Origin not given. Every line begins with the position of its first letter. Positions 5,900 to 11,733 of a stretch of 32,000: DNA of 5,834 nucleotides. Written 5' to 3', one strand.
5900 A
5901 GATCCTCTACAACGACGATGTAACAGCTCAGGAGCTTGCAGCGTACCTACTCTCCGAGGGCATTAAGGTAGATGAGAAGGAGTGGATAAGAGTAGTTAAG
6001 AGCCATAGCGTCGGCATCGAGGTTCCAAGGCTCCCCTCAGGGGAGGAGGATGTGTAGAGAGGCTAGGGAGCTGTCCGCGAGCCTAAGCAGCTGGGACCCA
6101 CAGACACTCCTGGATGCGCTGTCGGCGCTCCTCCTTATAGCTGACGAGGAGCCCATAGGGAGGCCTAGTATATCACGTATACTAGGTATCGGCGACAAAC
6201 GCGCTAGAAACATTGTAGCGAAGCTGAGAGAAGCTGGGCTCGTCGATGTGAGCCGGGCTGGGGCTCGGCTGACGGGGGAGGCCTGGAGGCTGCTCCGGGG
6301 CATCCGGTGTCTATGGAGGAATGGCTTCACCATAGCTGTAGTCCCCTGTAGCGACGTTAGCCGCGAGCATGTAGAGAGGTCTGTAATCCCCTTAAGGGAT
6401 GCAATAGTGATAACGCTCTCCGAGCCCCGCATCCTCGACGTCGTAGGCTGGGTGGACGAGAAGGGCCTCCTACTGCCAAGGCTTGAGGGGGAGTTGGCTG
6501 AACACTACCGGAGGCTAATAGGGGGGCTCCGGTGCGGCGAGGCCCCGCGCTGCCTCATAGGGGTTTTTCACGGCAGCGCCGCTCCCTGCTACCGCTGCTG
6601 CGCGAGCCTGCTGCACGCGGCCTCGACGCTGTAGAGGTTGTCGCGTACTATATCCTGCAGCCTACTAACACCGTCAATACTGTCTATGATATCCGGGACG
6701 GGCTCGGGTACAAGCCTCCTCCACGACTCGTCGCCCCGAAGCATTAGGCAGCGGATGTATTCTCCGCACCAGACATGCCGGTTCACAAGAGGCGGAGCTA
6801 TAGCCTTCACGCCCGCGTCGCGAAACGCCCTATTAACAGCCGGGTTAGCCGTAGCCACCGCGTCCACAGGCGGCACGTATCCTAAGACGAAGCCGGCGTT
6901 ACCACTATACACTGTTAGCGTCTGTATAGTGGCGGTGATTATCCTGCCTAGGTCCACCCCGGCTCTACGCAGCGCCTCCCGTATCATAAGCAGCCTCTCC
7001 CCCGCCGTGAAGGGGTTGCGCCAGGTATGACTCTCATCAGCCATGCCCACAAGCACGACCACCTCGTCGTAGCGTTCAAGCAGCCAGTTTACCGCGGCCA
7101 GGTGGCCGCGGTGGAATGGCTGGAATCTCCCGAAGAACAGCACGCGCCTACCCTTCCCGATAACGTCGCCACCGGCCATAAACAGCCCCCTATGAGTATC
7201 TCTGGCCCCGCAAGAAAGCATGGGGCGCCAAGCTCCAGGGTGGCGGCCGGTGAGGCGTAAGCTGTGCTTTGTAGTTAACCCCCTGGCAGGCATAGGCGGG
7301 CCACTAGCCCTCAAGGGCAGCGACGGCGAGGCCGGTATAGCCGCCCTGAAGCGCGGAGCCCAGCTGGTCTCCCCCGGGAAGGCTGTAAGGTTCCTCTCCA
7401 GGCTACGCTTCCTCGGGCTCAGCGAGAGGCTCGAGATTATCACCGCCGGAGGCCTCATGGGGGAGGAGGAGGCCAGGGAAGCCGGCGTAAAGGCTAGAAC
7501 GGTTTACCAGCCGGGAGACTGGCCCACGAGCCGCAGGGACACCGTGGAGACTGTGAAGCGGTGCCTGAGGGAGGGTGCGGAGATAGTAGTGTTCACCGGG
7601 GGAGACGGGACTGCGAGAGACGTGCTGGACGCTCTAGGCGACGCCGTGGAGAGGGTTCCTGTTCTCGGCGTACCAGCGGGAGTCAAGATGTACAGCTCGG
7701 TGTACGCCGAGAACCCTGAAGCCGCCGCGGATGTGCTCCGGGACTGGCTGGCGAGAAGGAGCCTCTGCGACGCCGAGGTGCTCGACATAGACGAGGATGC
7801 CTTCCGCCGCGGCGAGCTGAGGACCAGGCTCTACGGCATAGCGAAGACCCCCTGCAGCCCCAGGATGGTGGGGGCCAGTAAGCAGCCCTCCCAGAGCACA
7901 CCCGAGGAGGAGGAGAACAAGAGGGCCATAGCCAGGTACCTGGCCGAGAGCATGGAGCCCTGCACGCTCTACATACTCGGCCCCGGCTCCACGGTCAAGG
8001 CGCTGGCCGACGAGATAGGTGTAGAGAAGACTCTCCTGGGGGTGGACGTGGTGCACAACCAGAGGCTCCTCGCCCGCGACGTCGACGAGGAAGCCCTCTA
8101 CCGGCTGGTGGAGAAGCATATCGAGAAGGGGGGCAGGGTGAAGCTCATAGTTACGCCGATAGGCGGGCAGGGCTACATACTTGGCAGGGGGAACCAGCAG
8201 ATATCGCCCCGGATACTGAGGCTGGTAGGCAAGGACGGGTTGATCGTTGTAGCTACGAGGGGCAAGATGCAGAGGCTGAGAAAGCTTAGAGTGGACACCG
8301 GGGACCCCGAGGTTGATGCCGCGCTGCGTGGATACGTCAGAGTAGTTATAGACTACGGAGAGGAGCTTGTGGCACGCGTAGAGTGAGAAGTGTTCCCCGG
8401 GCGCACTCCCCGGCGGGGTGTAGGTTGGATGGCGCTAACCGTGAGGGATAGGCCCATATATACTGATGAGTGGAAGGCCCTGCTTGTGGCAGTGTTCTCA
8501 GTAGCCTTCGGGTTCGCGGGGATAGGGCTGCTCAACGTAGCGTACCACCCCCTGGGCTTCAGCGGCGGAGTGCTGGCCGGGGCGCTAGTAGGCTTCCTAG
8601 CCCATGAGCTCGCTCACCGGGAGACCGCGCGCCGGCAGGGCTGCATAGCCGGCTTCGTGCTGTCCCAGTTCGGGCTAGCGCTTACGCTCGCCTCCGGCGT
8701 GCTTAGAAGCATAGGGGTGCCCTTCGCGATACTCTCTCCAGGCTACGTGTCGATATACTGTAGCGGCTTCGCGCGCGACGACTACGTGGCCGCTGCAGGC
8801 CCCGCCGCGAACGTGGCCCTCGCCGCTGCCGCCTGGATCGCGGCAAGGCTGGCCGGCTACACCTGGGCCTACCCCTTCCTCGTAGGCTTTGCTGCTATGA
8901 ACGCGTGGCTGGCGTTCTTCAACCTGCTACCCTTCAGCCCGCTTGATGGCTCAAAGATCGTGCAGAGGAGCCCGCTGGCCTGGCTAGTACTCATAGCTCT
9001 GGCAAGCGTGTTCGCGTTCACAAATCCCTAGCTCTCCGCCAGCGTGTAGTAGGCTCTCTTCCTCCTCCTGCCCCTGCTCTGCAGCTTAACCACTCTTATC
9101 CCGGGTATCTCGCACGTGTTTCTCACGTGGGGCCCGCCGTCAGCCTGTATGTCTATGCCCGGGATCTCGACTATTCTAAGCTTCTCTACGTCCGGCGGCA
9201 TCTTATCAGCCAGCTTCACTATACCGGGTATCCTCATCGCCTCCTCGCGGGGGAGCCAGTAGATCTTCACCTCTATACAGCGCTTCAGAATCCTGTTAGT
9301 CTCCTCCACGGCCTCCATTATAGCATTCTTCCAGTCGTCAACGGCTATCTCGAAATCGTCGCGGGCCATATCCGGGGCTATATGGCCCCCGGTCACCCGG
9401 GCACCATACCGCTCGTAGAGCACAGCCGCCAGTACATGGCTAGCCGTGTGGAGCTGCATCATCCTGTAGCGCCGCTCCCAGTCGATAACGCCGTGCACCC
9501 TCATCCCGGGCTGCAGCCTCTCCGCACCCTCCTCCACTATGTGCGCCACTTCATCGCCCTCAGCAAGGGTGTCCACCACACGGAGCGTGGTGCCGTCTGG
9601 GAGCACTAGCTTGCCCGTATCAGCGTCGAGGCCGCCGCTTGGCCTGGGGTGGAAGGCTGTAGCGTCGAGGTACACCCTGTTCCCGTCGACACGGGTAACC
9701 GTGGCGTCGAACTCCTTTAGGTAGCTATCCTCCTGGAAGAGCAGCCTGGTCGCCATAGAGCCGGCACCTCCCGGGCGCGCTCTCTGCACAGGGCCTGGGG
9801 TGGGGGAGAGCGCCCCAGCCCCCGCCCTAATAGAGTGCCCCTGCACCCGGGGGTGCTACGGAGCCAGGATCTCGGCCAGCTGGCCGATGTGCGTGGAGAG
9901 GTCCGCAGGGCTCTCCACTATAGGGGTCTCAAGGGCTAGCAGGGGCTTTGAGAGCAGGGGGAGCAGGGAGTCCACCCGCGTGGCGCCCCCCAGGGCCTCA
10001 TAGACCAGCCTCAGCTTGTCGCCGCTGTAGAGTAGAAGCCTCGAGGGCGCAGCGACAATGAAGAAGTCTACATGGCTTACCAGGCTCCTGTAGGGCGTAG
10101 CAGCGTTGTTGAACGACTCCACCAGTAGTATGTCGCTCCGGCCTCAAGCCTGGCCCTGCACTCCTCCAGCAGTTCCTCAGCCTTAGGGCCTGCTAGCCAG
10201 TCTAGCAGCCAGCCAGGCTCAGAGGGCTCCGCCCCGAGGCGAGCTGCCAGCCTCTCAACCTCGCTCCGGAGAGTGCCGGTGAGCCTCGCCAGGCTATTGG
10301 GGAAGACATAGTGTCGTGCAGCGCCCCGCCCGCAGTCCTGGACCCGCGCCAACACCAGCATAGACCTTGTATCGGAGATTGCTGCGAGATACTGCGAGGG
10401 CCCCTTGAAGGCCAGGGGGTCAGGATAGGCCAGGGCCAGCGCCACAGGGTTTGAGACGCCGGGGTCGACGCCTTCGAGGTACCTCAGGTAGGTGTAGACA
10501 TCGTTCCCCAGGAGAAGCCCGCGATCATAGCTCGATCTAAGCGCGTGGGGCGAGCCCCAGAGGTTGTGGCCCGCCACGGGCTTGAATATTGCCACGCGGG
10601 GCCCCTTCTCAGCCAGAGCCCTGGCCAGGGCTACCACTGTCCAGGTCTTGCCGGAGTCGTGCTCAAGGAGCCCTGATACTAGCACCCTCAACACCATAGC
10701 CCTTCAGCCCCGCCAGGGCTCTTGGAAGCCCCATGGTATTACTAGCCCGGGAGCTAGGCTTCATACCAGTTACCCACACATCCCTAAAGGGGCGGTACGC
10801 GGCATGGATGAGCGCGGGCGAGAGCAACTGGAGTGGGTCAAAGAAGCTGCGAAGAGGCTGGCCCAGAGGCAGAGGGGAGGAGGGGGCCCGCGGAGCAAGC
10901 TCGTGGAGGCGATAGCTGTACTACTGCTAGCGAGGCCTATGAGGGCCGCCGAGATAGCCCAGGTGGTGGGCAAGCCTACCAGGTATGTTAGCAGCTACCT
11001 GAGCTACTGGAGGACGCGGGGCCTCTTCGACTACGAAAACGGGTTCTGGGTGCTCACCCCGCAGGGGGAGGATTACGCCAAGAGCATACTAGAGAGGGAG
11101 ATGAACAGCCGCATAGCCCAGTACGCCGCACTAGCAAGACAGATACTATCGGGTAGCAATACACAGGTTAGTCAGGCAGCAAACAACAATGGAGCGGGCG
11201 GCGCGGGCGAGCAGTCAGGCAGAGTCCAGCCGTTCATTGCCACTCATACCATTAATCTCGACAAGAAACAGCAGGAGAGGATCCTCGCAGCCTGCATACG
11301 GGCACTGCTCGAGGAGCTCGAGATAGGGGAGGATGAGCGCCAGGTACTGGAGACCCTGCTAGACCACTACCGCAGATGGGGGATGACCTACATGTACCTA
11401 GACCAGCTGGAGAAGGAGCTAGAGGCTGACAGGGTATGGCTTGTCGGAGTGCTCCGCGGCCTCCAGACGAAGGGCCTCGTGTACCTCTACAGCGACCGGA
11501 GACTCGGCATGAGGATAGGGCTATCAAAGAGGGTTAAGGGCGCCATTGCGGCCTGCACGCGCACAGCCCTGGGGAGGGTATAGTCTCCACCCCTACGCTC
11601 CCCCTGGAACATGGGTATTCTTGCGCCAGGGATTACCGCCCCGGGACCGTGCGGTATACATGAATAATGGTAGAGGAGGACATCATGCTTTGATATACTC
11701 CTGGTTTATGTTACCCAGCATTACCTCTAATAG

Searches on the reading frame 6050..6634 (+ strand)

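Call 17: search_protein_families(library=pfam, proteins=[window:6050-6634:+], max_evalue=0.01)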
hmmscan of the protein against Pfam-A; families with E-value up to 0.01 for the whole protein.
window:6050-6634:+ (194 aa): 4 families
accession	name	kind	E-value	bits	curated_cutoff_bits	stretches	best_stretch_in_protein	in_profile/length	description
PF21715.3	CggR_N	-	3e-06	27.3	30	1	30-84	12-66/71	CggR N-terminal DNA binding domain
PF22167.2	PH0730-like_N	-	7e-05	23.3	30.2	1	19-75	1-55/60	PH0730-like, N-terminal domain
PF02082.26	Rrf2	-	0.002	18.7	30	0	23-69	8-57/132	Iron-dependent Transcriptional regulator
PF24409.1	wHTH-PRTase_assc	-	0.0038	17.7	27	1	38-86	14-59/83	wHTH-PRTase associated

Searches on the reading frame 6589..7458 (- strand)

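Call 17: search_protein_families(library=pfam, proteins=[window:6589-7458:-], max_evalue=0.01)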
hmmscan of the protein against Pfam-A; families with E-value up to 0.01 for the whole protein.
window:6589-7458:- (289 aa): 1 family
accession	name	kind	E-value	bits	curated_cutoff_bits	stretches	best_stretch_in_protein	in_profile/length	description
PF01467.32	CTP_transf_like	-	1.9e-13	51.2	21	1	107-164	1-59/133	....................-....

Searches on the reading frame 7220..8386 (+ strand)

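Call 17: search_protein_families(library=pfam, proteins=[window:7220-8386:+], max_evalue=0.01)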
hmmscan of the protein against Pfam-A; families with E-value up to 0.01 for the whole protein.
window:7220-8386:+ (388 aa): 4 families
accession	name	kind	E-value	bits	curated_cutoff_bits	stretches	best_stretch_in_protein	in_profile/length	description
PF20143.4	NAD_kinase_C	-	2.1e-18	66.7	23.7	1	250-381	5-120/126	ATP-NAD kinase C-terminal domain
PF01513.26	NAD_kinase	-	2.2e-17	64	25.5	1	65-178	21-127/130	ATP-NAD kinase N-terminal domain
PF00781.29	DAGK_cat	-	1.2e-06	28.6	23.6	1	104-155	40-91/125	Diacylglycerol kinase catalytic domain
PF00455.28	DeoRC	-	0.0016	18.9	31.8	1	231-284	3-53/160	DeoR C terminal sensor domain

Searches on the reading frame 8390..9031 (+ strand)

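Call 17: search_protein_families(library=pfam, proteins=[window:8390-9031:+], max_evalue=0.01)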
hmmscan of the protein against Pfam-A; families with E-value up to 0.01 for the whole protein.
window:8390-9031:+ (213 aa): 1 family
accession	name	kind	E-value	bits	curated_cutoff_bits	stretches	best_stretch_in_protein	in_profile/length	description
PF02163.28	Peptidase_M50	-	7e-08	32.5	27.2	1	162-192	161-191/221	Peptidase family M50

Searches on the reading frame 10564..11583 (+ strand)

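Call 8: search_protein_families(library=pfam, proteins=[window:10564-11583:+], max_evalue=0.01)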
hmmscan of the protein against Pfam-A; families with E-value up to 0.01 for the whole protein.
window:10564-11583:+ (339 aa): 1 family
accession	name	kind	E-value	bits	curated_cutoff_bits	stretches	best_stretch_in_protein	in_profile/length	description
PF01978.25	TrmB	-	0.0073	16.6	25.6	0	118-154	15-51/68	Sugar-specific transcriptional regulator TrmB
